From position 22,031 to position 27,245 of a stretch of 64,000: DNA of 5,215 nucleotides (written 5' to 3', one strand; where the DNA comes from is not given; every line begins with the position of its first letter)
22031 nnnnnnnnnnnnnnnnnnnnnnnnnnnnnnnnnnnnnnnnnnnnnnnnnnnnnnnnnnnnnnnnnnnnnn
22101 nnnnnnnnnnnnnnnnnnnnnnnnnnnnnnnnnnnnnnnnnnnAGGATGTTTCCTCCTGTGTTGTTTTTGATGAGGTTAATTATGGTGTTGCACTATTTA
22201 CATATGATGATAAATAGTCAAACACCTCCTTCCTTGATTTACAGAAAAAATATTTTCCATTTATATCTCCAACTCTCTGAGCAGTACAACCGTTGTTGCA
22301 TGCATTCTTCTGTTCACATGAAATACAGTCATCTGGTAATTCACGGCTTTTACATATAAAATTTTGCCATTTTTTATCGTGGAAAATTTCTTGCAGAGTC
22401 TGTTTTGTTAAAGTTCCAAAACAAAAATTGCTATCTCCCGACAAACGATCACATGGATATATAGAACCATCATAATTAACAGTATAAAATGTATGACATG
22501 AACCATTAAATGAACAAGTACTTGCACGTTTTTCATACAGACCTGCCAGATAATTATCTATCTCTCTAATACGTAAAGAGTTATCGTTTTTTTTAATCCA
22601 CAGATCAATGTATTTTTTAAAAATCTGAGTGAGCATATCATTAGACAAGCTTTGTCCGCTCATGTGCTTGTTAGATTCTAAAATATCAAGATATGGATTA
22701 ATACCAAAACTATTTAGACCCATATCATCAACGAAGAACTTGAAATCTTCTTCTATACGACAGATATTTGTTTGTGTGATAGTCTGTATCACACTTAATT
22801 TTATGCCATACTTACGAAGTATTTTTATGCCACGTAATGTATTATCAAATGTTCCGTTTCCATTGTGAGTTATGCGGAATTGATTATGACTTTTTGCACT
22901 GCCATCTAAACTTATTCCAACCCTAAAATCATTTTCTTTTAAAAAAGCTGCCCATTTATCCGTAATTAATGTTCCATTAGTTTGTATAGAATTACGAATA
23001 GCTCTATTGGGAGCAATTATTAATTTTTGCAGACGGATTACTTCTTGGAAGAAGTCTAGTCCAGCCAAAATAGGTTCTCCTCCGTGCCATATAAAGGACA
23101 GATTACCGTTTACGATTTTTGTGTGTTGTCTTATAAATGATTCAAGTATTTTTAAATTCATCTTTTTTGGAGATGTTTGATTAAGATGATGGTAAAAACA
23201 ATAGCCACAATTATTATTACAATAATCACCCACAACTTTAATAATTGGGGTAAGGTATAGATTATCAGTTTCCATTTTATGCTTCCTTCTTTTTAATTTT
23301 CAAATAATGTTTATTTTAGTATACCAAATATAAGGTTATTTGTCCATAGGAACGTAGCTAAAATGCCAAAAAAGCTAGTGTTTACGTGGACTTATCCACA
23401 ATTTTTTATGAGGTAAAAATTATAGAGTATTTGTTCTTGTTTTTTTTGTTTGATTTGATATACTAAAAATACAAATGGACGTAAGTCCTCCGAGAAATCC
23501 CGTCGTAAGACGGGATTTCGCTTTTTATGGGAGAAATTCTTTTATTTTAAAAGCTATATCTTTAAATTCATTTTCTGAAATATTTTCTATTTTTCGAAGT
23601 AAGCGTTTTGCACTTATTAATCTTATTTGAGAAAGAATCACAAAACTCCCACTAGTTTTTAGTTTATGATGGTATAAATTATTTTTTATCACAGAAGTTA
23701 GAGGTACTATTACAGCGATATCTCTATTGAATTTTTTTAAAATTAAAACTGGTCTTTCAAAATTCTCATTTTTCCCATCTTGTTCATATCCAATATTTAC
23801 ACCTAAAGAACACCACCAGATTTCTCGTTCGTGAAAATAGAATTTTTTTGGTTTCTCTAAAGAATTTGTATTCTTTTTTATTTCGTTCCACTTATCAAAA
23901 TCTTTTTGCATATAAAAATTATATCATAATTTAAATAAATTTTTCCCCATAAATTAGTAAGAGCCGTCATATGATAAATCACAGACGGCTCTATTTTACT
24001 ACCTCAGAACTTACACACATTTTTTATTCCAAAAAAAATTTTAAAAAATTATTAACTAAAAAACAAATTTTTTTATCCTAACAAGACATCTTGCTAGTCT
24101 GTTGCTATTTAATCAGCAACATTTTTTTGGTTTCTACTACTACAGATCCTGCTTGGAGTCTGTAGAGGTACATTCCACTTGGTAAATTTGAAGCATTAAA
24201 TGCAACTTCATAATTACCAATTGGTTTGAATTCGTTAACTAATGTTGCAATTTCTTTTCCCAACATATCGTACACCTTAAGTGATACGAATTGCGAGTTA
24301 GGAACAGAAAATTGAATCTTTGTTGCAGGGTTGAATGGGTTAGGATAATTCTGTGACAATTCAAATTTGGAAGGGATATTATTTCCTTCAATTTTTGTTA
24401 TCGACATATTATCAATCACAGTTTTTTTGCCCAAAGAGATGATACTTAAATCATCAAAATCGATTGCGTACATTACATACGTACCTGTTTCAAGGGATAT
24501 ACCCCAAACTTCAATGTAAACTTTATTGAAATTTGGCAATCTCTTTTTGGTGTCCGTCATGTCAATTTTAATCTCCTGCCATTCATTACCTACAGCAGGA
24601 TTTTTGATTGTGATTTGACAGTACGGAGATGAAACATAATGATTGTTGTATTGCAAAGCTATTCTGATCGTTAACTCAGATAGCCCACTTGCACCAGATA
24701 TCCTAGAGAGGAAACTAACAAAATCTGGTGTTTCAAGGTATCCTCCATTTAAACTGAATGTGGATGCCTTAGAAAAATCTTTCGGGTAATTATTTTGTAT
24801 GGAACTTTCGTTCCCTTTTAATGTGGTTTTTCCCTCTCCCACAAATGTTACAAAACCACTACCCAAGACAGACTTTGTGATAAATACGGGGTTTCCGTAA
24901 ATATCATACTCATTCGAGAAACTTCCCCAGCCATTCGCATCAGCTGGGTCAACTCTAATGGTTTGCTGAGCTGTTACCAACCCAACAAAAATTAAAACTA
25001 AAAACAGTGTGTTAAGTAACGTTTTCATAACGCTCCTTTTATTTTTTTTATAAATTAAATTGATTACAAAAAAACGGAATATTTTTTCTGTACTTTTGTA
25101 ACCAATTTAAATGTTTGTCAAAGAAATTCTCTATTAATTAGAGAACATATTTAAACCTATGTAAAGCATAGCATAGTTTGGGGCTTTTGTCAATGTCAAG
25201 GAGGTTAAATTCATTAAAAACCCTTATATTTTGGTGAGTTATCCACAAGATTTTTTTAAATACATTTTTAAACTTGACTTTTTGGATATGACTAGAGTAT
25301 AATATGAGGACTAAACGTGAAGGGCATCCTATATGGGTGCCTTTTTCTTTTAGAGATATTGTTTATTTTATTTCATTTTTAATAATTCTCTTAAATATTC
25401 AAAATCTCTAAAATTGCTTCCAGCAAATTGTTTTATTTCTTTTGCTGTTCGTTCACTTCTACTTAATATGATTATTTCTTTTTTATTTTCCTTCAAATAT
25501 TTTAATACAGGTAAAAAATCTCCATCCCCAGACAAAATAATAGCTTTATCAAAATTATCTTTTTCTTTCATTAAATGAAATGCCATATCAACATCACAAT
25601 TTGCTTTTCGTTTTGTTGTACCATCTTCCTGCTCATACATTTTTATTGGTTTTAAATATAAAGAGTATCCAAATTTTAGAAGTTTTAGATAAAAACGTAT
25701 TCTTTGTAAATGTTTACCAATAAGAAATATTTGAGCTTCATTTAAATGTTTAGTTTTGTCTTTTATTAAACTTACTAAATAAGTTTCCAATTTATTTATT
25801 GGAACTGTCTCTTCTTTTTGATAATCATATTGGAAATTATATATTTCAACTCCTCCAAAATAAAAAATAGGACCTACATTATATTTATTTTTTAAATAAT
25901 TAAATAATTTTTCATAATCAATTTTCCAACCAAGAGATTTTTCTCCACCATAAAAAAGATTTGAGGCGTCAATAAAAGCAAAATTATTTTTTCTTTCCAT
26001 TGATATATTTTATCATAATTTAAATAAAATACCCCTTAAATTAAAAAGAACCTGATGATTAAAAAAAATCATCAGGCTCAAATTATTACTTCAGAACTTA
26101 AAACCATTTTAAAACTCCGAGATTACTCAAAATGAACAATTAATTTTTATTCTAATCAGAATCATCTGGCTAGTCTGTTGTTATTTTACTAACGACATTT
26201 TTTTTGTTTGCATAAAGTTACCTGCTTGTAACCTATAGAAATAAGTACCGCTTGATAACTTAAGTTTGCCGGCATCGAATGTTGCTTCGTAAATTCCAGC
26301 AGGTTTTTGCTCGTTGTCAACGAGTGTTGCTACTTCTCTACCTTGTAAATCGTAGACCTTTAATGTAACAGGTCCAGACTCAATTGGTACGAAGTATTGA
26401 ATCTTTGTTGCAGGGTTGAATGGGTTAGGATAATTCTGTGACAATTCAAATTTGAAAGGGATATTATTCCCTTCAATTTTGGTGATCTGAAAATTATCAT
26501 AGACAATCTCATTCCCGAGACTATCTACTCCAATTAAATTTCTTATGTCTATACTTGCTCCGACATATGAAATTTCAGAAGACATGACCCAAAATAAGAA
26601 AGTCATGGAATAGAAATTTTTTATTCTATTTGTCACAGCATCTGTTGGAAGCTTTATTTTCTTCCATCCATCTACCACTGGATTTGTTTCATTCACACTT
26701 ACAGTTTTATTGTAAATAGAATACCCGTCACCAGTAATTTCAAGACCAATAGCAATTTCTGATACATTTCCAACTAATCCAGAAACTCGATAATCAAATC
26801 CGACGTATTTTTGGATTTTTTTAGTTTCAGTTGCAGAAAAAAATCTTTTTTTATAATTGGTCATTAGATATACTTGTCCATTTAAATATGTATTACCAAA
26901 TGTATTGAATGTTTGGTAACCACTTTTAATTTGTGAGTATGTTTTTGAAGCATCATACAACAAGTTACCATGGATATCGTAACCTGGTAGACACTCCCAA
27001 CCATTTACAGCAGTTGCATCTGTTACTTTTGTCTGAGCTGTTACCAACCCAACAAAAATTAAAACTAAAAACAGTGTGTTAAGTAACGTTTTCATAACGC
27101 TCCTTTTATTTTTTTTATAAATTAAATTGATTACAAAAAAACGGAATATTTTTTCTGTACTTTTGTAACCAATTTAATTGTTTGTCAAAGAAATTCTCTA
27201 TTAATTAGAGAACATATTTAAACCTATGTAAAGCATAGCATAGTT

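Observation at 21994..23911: RiPP-like cassette: radical-SAM/SPASM enzyme, an unannotated 49-aa Cys peptide with a consensus RBS, and an upstream MazF-like gene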

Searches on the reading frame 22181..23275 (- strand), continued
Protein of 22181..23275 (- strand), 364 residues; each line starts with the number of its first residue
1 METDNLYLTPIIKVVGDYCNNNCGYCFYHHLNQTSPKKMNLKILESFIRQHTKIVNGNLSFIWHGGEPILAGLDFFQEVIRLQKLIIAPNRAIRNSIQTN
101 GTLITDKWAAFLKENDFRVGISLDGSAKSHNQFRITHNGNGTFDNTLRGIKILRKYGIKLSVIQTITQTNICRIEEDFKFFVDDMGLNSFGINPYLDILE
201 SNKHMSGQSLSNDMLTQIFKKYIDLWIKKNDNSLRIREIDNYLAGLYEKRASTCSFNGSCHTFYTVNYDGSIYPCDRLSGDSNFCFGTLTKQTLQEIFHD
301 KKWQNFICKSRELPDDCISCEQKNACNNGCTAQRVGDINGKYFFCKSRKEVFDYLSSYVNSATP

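Call 86: search_solved_structures(query=window:22181-23275:-, max_evalue=1e-10, show_alignments=4)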
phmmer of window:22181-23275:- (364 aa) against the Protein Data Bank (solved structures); distinct sequences matched with E-value up to 1e-10: 4.
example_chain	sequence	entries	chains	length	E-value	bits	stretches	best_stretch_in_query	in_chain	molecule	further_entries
4k37_A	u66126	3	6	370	7.2e-56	193.1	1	9-355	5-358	Anaerobic sulfatase-maturating enzyme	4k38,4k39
4k36_A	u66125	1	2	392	8.8e-56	192.8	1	9-355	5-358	Anaerobic sulfatase-maturating enzyme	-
5wgg_A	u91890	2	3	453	3.2e-16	62.6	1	16-335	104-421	Radical SAM domain protein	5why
9gm3_A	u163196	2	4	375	1.1e-15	60.8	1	7-337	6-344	ChlB radical SAM domain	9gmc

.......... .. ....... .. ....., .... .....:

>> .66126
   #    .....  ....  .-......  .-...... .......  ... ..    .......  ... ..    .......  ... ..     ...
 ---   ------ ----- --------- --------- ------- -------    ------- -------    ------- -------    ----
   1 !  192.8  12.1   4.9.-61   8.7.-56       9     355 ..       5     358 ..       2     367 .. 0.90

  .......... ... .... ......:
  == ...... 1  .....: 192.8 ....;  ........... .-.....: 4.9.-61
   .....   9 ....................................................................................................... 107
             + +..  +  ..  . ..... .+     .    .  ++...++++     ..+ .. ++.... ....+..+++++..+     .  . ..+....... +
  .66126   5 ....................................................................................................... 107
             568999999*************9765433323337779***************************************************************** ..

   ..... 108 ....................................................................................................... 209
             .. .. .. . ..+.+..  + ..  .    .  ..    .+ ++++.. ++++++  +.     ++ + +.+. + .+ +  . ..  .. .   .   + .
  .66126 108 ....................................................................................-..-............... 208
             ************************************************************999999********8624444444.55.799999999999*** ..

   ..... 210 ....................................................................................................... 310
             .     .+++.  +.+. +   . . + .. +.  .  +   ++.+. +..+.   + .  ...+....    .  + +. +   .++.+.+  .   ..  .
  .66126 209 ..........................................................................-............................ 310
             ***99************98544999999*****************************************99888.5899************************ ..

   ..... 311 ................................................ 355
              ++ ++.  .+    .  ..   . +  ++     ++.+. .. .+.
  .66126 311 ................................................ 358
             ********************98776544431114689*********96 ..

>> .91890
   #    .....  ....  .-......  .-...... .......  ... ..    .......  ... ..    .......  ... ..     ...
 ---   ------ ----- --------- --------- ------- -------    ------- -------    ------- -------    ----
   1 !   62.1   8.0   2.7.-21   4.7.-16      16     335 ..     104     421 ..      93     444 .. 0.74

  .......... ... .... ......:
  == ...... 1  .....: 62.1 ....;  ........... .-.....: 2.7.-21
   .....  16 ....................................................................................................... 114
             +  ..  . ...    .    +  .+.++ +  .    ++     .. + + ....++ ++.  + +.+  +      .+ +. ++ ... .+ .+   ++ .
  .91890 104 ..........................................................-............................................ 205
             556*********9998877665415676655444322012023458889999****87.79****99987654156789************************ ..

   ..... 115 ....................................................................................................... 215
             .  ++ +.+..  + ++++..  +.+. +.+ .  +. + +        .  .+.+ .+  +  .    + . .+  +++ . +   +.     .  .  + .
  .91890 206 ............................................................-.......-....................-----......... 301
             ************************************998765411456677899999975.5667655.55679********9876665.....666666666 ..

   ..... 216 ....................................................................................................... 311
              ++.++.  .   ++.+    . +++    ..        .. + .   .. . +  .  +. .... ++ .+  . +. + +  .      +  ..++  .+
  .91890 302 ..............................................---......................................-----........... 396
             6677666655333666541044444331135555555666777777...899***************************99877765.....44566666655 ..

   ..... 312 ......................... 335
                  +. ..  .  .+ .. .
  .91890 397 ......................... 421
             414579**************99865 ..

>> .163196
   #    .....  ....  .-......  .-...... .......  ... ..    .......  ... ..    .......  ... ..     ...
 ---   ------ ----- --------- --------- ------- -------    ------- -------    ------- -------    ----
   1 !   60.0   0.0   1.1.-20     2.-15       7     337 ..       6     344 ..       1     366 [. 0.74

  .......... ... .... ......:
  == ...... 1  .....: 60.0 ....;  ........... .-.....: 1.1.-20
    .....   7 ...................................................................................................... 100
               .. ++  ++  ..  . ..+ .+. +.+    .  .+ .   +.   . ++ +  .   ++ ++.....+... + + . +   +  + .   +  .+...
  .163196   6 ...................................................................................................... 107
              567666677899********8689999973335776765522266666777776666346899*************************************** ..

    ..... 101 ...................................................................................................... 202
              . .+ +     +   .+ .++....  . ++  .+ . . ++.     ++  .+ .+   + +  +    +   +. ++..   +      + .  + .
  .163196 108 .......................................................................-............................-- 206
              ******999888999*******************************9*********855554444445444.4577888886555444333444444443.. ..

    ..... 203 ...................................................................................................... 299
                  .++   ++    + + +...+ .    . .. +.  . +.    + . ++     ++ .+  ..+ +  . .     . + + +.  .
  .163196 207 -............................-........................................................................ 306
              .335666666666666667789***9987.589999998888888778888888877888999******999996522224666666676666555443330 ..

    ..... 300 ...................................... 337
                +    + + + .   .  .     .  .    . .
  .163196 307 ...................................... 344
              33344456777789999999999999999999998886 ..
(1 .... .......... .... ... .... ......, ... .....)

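Call 88: predict_structure(alignment_id=A6)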
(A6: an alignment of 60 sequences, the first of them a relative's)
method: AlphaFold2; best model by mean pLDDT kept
length: 364 residues; sequences in the alignment: 60
mean_pLDDT: 93.9   pTM: 0.91
mean pLDDT of the five models: 93.9, 93.7, 92.9, 92.5, 90.2
residues with pLDDT >= 90: 309; 70-90: 47; 50-70: 8; < 50: 0
segments of 3 or more residues with pLDDT < 50: none
pLDDT, mean of each block of 10 residues (from residue 1): 70 96 90 92 98 94 96 98 97 97 98 98 98 95 98 97 96 97 96 94 94 98 97 95 90 89 95 92 94 96 93 91 86 92 96 93 68
secondary structure, 60 per line:
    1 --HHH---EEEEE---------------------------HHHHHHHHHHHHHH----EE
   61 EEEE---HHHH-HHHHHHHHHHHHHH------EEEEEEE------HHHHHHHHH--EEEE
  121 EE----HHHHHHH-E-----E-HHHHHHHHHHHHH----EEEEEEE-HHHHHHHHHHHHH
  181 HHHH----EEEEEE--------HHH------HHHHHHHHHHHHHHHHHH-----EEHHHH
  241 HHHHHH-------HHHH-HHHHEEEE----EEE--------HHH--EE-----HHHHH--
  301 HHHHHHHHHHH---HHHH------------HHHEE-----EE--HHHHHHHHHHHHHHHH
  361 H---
elements in order: E9-13 H41-54 E59-64 H68-71 H73-86 E93-99 H106-114 E117-122 H127-133 H143-155 E160-166 H168-184 E189-194 H212-229 H237-246 H254-257 H259-262 E263-266 E271-273 H294-298 H301-311 H315-318 H345-361

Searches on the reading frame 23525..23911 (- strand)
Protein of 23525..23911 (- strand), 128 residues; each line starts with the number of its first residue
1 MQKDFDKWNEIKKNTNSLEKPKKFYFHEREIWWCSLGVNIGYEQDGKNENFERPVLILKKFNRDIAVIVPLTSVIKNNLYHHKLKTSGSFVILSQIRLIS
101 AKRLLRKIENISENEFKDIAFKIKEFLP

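Call 3: search_protein_families(library=ncbifam, proteins=[window:23525-23911:-], max_evalue=0.01)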
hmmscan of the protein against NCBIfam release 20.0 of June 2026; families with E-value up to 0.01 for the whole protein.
window:23525-23911:- (128 aa): 0 families

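Call 4: search_protein_families(library=pfam, proteins=[window:23525-23911:-], max_evalue=0.01)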
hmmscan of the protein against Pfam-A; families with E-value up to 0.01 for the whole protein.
window:23525-23911:- (128 aa): 1 family
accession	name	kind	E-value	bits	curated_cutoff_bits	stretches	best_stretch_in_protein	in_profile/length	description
PF02452.23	PemK_toxin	-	2.3e-13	50.7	23.1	1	29-127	3-109/109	PemK-like, MazF-like toxin of type II toxin-antitoxin system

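Call 75: search_protein_families(library=padloc, proteins=[window:23525-23911:-], max_evalue=0.001)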
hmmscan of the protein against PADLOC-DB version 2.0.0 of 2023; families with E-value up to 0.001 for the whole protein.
window:23525-23911:- (128 aa): 0 families

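Call 76: search_solved_structures(query=window:23525-23911:-, max_evalue=0.01)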
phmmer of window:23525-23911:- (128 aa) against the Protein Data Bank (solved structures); distinct sequences matched with E-value up to 0.01: 0.

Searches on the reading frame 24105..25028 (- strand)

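Call 64: search_protein_families(library=pfam, proteins=[window:24105-25028:-], max_evalue=0.01)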
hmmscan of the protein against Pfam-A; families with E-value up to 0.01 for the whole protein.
window:24105-25028:- (307 aa): 1 family
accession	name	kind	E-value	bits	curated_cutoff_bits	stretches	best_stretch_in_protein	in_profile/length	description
PF18962.6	Por_Secre_tail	-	3.7e-11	43.6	27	1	228-302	2-72/75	Secretion system C-terminal sorting domain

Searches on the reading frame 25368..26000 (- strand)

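Call 64: search_protein_families(library=pfam, proteins=[window:25368-26000:-], max_evalue=0.01)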
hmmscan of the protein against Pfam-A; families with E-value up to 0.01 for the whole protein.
window:25368-26000:- (210 aa): 1 family
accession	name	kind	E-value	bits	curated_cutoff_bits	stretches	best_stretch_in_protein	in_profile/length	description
PF01936.24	NYN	-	4e-18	66.8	24.2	1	9-193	5-138/145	NYN domain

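Call 75: search_protein_families(library=padloc, proteins=[window:25368-26000:-], max_evalue=0.001)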
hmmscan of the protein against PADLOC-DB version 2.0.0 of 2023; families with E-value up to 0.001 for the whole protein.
window:25368-26000:- (210 aa): 2 families
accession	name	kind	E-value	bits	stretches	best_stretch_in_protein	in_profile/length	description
PDLC04163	HEC-09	-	2.8e-09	34.9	1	132-197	103-172/203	-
PDLC01154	NYN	-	7e-09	33.5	1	132-193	228-289/310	"LabA-like protein, NYN family nuclease"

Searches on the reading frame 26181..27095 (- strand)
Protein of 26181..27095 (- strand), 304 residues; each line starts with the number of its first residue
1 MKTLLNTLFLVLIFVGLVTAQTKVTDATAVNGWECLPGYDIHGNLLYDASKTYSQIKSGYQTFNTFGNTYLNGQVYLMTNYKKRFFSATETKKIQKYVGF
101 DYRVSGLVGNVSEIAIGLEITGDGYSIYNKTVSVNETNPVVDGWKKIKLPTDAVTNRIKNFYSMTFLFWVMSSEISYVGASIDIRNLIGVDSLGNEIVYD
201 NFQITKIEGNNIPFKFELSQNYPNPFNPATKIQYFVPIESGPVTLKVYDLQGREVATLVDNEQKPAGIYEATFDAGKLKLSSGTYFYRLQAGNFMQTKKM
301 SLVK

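Call 64: search_protein_families(library=pfam, proteins=[window:26181-27095:-], max_evalue=0.01)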
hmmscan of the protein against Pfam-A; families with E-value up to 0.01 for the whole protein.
window:26181-27095:- (304 aa): 3 families
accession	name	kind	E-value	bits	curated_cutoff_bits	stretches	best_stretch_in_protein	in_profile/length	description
PF18962.6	Por_Secre_tail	-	1.3e-08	35.4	27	1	222-300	2-73/75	Secretion system C-terminal sorting domain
PF13585.12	CHU_C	-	0.0016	19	27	1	243-299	29-81/86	CHU_C Type IX secretion signal domain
PF13860.13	FlgD_ig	-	0.0032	17.9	27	1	231-291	13-75/79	FlgD Ig-like domain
